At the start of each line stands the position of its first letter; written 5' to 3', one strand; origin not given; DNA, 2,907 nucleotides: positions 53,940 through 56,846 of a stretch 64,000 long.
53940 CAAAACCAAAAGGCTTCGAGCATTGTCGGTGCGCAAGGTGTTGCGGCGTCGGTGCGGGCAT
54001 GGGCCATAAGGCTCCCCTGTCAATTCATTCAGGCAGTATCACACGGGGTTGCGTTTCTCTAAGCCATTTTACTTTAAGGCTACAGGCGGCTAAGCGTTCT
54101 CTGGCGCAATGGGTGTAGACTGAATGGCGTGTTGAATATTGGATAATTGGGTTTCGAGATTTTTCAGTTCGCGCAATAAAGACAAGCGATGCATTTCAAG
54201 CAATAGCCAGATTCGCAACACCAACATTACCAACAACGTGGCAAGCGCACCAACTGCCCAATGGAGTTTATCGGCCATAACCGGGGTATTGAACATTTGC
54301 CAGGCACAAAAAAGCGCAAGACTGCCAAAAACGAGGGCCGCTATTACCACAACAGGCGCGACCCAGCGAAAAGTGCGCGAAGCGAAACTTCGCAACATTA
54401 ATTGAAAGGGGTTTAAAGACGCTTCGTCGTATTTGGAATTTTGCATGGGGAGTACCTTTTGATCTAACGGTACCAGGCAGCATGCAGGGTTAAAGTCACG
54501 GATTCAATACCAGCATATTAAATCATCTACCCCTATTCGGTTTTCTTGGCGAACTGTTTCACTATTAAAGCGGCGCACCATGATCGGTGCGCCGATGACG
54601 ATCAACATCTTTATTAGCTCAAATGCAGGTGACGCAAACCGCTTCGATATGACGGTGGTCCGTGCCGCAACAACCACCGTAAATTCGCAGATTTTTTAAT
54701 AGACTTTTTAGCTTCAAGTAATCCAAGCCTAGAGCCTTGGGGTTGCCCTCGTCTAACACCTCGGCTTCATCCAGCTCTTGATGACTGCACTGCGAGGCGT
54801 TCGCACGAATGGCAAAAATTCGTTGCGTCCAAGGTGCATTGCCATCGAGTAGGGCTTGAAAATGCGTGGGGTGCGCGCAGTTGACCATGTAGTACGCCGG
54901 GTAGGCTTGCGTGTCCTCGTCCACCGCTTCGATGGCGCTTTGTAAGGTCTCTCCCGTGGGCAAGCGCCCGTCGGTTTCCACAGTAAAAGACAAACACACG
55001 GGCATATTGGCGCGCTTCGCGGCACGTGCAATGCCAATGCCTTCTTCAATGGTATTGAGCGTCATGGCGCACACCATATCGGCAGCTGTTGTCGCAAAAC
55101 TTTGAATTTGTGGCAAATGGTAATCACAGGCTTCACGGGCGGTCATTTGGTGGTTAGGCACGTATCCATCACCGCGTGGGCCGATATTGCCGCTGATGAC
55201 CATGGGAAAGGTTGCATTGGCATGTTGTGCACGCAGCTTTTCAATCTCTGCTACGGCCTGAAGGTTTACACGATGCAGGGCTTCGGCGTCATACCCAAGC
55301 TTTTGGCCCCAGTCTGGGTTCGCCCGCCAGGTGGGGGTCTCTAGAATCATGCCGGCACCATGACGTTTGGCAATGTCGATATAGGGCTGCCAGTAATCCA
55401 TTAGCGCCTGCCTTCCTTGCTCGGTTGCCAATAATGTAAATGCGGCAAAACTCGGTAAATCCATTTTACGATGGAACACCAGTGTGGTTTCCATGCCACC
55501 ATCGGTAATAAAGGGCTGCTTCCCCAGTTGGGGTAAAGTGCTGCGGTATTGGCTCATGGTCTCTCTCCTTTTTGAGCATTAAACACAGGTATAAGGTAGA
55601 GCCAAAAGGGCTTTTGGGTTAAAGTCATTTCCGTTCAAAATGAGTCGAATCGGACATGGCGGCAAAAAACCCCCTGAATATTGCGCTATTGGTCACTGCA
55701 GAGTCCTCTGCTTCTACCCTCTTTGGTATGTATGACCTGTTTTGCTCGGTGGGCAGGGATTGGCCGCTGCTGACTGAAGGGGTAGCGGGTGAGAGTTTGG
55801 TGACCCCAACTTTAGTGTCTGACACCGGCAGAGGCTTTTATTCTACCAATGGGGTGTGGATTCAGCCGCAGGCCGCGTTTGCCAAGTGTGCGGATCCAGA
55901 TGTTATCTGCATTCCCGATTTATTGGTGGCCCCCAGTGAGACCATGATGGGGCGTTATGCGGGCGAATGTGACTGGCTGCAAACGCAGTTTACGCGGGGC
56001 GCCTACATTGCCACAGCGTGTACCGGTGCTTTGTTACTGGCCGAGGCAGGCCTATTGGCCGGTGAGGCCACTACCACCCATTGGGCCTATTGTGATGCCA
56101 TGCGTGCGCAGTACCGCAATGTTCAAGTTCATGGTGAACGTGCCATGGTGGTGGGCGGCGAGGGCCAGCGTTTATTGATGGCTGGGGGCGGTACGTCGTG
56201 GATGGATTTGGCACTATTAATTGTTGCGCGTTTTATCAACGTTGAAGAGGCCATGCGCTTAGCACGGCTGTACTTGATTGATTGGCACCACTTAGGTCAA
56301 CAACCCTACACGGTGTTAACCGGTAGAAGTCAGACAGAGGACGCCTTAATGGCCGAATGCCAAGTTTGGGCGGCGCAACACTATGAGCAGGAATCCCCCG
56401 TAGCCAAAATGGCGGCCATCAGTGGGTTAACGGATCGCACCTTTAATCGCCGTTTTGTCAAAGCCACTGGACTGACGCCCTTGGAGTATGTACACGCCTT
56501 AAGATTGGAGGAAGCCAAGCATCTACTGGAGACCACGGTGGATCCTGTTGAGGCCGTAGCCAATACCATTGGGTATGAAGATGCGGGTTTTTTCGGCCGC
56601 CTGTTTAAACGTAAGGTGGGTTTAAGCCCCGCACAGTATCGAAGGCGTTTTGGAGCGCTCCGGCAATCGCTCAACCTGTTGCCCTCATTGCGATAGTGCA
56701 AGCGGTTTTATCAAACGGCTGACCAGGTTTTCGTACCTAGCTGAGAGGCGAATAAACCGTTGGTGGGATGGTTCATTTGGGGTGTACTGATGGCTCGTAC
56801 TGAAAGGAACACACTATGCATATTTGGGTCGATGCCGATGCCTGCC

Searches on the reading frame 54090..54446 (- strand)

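Call 9: search_protein_families(library=pfam, proteins=[window:54090-54446:-], max_evalue=0.001)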
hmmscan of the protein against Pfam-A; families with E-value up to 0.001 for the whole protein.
window:54090-54446:- (118 aa): 1 family
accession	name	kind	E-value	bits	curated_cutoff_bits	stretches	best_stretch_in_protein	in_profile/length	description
PF20556.3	DUF6768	-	1.1e-21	77.2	27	1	11-107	26-121/123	Family of unknown function (DUF6768)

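Call 10: search_protein_families(library=padloc, proteins=[window:54090-54446:-], max_evalue=0.001)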
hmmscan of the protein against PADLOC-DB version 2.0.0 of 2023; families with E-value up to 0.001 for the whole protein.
window:54090-54446:- (118 aa): 0 families

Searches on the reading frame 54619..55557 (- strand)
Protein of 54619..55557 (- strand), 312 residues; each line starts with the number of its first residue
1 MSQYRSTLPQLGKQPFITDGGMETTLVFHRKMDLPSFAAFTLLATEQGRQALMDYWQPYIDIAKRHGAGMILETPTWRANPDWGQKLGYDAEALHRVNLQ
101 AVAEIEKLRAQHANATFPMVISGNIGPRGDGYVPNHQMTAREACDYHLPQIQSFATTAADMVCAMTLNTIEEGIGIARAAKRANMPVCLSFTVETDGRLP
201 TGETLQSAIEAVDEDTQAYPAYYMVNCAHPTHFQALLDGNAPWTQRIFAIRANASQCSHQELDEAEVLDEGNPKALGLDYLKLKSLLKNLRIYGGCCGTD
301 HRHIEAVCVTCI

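Call 9: search_protein_families(library=pfam, proteins=[window:54619-55557:-], max_evalue=0.001)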
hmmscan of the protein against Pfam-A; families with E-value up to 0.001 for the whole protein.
window:54619-55557:- (312 aa): 1 family
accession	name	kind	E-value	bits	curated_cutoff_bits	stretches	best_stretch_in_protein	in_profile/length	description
PF02574.22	S-methyl_trans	-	1.5e-34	120.6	22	1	17-308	2-280/283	Homocysteine S-methyltransferase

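Call 10: search_protein_families(library=padloc, proteins=[window:54619-55557:-], max_evalue=0.001)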
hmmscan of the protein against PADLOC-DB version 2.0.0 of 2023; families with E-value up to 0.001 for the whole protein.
window:54619-55557:- (312 aa): 0 families

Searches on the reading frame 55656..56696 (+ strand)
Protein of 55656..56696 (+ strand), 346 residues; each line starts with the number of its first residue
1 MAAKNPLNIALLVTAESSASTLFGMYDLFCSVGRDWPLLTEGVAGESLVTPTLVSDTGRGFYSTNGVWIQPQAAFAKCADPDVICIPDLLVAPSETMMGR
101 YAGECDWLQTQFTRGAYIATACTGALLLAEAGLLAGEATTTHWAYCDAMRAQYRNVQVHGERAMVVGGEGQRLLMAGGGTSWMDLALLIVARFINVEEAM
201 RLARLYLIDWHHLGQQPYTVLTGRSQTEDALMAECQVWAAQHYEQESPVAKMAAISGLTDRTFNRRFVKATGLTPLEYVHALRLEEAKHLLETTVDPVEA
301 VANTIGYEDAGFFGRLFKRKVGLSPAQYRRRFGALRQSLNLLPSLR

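Call 9: search_protein_families(library=pfam, proteins=[window:55656-56696:+], max_evalue=0.001)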
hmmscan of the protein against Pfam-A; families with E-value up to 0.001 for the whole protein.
window:55656-56696:+ (346 aa): 3 families
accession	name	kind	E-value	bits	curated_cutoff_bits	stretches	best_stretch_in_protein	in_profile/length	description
PF12833.13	HTH_18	-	3.9e-23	82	33.6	1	252-331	1-80/80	Helix-turn-helix domain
PF00165.29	HTH_AraC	-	1.5e-10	41.4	26.6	1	297-330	10-42/42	Bacterial regulatory helix-turn-helix proteins, AraC family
PF01965.30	DJ-1_PfpI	-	1e-08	35.6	26.6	1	52-166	31-142/165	DJ-1/PfpI family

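Call 10: search_protein_families(library=padloc, proteins=[window:55656-56696:+], max_evalue=0.001)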
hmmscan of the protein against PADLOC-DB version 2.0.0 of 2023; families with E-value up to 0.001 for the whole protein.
window:55656-56696:+ (346 aa): 0 families
